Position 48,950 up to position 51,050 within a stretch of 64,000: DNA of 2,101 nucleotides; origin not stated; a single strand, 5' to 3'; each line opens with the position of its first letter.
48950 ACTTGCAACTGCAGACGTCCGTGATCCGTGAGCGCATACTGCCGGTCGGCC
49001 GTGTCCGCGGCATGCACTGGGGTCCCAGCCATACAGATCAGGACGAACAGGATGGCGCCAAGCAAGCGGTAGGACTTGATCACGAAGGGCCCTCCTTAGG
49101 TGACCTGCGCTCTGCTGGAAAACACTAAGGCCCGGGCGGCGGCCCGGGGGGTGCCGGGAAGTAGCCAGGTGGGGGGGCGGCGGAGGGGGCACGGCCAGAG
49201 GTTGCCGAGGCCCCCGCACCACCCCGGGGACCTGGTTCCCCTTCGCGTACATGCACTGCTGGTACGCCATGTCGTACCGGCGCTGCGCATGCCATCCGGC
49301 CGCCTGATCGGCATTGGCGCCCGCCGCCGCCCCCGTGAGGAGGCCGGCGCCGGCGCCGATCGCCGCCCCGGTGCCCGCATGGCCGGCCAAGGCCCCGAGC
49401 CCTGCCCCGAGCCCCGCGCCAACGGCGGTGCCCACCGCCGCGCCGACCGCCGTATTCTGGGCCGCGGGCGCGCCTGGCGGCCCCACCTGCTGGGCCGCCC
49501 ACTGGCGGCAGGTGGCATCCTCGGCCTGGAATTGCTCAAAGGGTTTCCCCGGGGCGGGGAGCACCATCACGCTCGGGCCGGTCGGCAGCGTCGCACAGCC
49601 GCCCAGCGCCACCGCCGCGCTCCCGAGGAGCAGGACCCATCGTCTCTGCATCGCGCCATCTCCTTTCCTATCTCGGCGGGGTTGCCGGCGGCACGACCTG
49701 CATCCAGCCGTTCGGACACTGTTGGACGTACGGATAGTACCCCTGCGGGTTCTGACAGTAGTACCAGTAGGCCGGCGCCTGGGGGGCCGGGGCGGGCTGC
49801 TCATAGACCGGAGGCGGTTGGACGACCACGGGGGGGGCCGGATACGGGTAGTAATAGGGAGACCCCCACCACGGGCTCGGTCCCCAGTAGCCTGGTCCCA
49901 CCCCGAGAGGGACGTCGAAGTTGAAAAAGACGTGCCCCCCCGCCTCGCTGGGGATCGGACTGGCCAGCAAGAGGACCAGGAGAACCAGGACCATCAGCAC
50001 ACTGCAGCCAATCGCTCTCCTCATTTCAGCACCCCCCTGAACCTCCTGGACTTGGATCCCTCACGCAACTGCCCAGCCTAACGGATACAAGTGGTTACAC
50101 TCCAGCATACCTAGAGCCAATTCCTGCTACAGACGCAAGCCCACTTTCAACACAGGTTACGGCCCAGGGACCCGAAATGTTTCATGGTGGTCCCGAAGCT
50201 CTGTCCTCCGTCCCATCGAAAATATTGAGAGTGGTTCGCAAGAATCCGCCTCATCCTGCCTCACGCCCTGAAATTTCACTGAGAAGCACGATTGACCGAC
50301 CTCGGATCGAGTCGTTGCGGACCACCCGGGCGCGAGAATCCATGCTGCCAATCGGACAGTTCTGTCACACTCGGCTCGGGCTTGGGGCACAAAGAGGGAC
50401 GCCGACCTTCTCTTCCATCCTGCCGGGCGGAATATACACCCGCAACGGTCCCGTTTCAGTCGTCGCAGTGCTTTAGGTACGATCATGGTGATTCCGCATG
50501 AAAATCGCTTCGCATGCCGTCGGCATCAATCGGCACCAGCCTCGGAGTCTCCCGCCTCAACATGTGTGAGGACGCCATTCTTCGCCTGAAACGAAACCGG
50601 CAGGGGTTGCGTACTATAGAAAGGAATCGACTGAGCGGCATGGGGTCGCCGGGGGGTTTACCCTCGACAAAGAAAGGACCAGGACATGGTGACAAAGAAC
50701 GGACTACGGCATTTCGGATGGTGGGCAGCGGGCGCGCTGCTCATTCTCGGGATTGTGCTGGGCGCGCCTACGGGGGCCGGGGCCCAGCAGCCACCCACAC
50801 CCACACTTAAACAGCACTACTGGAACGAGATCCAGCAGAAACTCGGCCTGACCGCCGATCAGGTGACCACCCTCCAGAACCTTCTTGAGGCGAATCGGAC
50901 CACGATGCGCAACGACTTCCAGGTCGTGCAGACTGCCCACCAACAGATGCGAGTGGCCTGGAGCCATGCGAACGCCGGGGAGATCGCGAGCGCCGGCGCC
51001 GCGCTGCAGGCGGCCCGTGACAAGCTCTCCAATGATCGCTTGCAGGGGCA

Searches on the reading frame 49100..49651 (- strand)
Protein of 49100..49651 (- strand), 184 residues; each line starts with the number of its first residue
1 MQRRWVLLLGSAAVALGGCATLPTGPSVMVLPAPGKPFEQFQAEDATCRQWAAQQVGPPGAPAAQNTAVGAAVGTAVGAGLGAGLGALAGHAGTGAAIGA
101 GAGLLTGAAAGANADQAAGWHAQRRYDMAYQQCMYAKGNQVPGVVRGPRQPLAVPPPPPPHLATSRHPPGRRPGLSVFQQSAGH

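Call 43: search_protein_families(library=pfam, proteins=[window:49100-49651:-], max_evalue=0.01)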
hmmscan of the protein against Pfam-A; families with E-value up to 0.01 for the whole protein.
window:49100-49651:- (184 aa): 2 families
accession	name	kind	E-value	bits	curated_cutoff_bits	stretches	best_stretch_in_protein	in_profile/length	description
PF13441.11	Gly-zipper_YMGG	-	1.3e-05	25.3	28.9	1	70-112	2-44/45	YMGG-like Gly-zipper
PF13488.11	Gly-zipper_Omp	-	0.00029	21.1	25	1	73-116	1-44/46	Glycine zipper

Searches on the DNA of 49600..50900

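Call 10: search_rna_families(source=window, start=49600, end=50900, threshold=evalue, max_evalue=10, show_alignments=2)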
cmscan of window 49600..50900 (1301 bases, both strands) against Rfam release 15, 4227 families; matches with E-value up to 10: 1.
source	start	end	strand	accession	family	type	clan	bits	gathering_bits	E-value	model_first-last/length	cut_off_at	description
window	49611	49628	+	RF02044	CDKN2B-AS_2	Gene; lncRNA;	-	17.4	50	0.76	29-46/46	no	CDKN2B antisense RNA 1 convserved region 2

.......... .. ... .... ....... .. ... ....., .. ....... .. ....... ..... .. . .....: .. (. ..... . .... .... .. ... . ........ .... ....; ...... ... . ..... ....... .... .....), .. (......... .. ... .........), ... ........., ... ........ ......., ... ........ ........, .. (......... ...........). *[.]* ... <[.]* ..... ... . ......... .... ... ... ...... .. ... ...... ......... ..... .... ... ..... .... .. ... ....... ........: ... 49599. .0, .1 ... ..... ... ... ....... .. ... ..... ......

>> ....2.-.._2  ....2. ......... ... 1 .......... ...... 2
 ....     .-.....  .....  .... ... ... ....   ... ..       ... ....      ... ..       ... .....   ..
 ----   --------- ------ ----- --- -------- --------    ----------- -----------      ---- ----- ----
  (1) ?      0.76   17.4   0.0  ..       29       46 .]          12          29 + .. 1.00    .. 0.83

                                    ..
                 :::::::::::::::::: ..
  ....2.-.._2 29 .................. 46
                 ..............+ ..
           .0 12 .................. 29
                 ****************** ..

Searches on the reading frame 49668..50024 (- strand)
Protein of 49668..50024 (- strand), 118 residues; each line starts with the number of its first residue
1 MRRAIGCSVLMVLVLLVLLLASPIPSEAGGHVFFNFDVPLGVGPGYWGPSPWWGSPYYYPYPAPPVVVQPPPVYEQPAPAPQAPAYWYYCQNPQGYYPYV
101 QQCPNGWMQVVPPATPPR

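Call 11: find_encoding_contigs(protein=window:49668-50024:-, flank=6000, max_places=10)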
Protein window:49668-50024:- (118 aa): no gene with exactly this product is on record in the collection.

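Call 13: find_homologous_proteins(query=window:49668-50024:-)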
Query window:49668-50024:- (118 aa): 2063 proteins with E <= 0.001 among 2519 candidates; the best 120 are listed.
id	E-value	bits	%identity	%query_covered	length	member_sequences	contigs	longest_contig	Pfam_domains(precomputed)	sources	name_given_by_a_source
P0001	6.2e-72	258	98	100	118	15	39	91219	-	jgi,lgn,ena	jgi:hypothetical protein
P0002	6.1e-70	252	96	100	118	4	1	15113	-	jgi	jgi:hypothetical protein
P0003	1.1e-58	215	82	100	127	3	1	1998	-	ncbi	-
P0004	3.9e-54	200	76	100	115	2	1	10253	-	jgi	-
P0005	1.8e-51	192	76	100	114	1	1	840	-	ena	-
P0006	1.4e-50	189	74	100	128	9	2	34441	-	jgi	jgi:hypothetical protein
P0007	1.1e-49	186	79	100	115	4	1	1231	-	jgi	-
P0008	1.5e-48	182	64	100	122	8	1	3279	-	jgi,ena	-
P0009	1.8e-48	182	64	82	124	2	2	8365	-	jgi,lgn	jgi:hypothetical protein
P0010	3.5e-48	181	71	100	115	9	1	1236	-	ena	-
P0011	3.5e-48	181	73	100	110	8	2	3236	-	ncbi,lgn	-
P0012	4.7e-48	181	74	100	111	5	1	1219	-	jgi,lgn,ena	-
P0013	6.0e-46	174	68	100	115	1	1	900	-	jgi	jgi:hypothetical protein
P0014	1.0e-45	173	72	83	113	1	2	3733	-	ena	-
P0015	3.6e-45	171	67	99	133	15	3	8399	-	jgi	jgi:hypothetical protein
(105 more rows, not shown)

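Call 14: find_encoding_contigs(protein=P0001, flank=5000, max_places=10)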
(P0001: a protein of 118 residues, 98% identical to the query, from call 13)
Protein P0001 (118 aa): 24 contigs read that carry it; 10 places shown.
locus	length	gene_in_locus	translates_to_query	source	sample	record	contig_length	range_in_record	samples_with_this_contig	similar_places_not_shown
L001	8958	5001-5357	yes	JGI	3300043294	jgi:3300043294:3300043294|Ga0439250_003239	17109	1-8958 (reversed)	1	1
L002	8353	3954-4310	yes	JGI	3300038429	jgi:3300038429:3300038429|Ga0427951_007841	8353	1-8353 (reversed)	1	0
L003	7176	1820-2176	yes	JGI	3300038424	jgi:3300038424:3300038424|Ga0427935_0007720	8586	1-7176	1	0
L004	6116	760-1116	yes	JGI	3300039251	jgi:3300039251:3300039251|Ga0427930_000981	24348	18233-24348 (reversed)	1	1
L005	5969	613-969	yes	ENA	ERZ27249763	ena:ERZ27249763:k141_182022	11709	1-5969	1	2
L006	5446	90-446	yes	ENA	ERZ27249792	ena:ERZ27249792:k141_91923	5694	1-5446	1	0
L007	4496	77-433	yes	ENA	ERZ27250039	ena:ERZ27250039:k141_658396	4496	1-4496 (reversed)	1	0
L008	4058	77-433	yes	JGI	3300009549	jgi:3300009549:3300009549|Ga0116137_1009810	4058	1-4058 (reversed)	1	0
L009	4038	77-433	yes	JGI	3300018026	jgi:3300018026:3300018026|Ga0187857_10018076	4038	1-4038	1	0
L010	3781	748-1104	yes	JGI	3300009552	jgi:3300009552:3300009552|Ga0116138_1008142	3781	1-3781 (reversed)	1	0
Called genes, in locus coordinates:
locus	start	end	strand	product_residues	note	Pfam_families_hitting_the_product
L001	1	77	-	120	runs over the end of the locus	-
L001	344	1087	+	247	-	PF00561:Abhydrolase_1 (faint), PF12146:Hydrolase_4, PF12697:Abhydrolase_6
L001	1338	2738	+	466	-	-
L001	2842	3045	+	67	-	-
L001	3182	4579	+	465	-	PF01966:HD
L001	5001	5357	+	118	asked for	-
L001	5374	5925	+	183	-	PF13441:Gly-zipper_YMGG (weak)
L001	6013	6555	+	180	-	PF00404:Dockerin_1 (faint), PF13833:EF-hand_8 (faint), PF10591:SPARC_Ca_bdg (faint), PF00036:EF-hand_1 (weak), PF13405:EF-hand_6 (faint), PF13202:EF-hand_5 (weak), PF13499:EF-hand_7, PF13202:EF-hand_5 (weak)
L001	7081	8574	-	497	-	PF02321:OEP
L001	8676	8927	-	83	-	PF00873:ACR_tran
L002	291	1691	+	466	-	-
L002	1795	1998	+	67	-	-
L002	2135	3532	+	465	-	PF01966:HD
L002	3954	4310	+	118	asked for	-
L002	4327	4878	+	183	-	PF13441:Gly-zipper_YMGG (weak)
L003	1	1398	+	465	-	PF01966:HD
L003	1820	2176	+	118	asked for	-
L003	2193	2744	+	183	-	PF13441:Gly-zipper_YMGG (weak)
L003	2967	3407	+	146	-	PF00404:Dockerin_1 (faint), PF00036:EF-hand_1 (weak), PF10591:SPARC_Ca_bdg (faint), PF13405:EF-hand_6 (faint), PF13833:EF-hand_8 (faint), PF13202:EF-hand_5 (weak), PF13499:EF-hand_7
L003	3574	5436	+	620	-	PF16538:FlgT_C (weak), PF13517:FG-GAP_3 (weak)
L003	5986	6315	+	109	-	-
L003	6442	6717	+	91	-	-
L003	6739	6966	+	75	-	-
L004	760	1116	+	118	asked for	-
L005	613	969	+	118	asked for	-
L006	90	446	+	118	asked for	-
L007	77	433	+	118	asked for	-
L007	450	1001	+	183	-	PF13441:Gly-zipper_YMGG (weak)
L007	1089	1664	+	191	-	PF00404:Dockerin_1 (faint), PF13833:EF-hand_8 (faint), PF00036:EF-hand_1 (weak), PF13405:EF-hand_6 (faint), PF13202:EF-hand_5 (weak), PF13499:EF-hand_7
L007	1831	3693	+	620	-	PF16538:FlgT_C (weak), PF13517:FG-GAP_3 (weak)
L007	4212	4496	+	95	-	?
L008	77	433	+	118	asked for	-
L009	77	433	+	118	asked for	-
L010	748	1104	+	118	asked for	-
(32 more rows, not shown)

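Call 15: find_encoding_contigs(protein=P0002, flank=5000, max_places=4)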
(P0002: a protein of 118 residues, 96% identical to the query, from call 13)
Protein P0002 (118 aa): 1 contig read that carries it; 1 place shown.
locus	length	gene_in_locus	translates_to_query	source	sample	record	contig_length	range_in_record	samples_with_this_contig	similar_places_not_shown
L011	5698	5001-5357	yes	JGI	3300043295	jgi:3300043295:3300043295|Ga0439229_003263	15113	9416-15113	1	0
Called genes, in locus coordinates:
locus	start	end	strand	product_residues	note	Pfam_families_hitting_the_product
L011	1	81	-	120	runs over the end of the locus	-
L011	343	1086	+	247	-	PF12146:Hydrolase_4 (faint), PF12697:Abhydrolase_6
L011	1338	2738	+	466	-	-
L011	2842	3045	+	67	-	-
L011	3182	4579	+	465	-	PF01966:HD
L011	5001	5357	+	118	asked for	-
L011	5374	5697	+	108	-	?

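Call 16: find_encoding_contigs(protein=P0006, flank=5000, max_places=4)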
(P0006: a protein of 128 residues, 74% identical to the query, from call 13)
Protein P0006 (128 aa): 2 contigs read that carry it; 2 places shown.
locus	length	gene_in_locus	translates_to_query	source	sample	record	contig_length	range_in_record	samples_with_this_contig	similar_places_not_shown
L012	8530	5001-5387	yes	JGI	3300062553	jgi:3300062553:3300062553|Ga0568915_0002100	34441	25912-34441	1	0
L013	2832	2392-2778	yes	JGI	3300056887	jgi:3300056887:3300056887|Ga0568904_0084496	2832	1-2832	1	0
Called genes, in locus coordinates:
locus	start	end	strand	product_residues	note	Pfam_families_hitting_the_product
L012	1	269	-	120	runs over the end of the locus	PF13473:Cupredoxin_1 (weak)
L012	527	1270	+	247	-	PF00561:Abhydrolase_1 (weak), PF12146:Hydrolase_4, PF12697:Abhydrolase_6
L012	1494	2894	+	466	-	-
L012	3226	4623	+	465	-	PF01966:HD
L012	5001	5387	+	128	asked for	-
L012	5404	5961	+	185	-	-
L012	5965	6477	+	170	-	PF03544:TonB_C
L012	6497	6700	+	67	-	-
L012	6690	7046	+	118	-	PF00072:Response_reg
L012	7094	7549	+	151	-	-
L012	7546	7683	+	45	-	-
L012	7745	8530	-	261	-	?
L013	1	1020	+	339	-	?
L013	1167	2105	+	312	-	PF00248:Aldo_ket_red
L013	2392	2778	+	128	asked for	-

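Call 21: find_related_loci(query=A3, collection=genome_contigs, flank=3000)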
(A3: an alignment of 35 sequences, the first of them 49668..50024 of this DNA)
Query A3 (118 aa) in genome_contigs; peptide patterns used: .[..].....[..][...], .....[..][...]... (x = any residue, [..] = any of these).
597 stretches matched a pattern (row limit reached: there are more); 589 encode a relative of the query (tblastn E <= 1e-3); the best 80 are kept; 80 distinct loci.
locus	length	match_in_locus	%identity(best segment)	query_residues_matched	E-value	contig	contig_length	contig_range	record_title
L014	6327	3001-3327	77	1-111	1e-34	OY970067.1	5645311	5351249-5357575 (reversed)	MAG: uncultured candidate division NC10 bacterium isolate MFD01231.bin.c.1 genome assembly, chromosome: 1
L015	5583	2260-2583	86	1-111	2e-32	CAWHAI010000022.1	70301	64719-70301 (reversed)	MAG: uncultured Chloroflexia bacterium isolate MFD04408.bin.2.112 genome assembly, contig: contig_59201, whole genome sh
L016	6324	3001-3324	57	9-111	4e-29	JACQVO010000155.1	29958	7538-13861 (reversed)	MAG: Candidatus Methylomirabilota bacterium isolate NC_groundwater_1465_Ag_S-0.65um_65_48 S_p65_S5_coassembly_k141_24566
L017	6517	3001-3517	50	2-117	3e-26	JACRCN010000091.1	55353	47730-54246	MAG: Deltaproteobacteria bacterium isolate NC_groundwater_1647_Pr3_B-0.1um_60_22 SR-2_scaffold_141_3060867, whole genome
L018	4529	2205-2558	43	2-117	2e-20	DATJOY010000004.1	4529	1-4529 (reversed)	MAG TPA_asm: Dissulfurispiraceae bacterium isolate SMAG_U14899 k141_3614476, whole genome shotgun sequence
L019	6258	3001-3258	60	42-117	1e-19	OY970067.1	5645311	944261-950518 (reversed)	MAG: uncultured candidate division NC10 bacterium isolate MFD01231.bin.c.1 genome assembly, chromosome: 1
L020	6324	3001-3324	44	10-111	1e-19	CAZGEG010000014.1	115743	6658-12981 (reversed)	MAG TPA_asm: uncultured Geobacter sp. isolate SRP302447_co2_789 genome assembly, contig: NODE_535_length_115743_cov_250.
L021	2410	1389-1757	40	8-118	2e-19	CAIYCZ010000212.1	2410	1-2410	MAG: uncultured delta proteobacterium isolate AlinenSedimentsD2_bin-0128 genome assembly, contig: bin-0128:212/635, whol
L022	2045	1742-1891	69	66-117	3e-19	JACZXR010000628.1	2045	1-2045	MAG: Deltaproteobacteria bacterium isolate B24D1T2 B24D1T2_NODE30675, whole genome shotgun sequence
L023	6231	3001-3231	56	35-111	3e-19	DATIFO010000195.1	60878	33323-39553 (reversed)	MAG TPA_asm: Candidatus Methylomirabilis sp. isolate SMAG_U16397 k141_2418281, whole genome shotgun sequence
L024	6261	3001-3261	48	31-117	4e-19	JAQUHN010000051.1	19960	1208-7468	MAG: Geobacteraceae bacterium isolate STCSWMC_38 NODE_6745_length_19960_cov_3.296627_ST_CSWMC, whole genome shotgun sequ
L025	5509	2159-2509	49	3-117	5e-19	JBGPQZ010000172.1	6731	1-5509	MAG: Candidatus Methylomirabilia bacterium isolate OBJ1_062018_150_20 k141_2302088_length_6731_cov_11.0000, whole genome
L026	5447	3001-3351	43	9-117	6e-19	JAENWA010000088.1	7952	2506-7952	MAG: Desulfuromonadales bacterium isolate 3_4_m_bin4 c_000002775250, whole genome shotgun sequence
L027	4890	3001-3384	41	11-112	6e-19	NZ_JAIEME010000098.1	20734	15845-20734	MAG: Nitrosomonas sp. isolate co.spades.CONCOCT.2.5kb_026 c_000000000063, whole genome shotgun sequence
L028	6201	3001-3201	67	45-112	2e-18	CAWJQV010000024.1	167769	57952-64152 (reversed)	MAG: uncultured delta proteobacterium isolate MFD02979.bin.2.153 genome assembly, contig: contig_25490, whole genome sho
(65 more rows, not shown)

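Call 43: search_protein_families(library=pfam, proteins=[window:49668-50024:-], max_evalue=0.01)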
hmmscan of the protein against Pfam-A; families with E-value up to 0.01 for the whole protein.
window:49668-50024:- (118 aa): 0 families
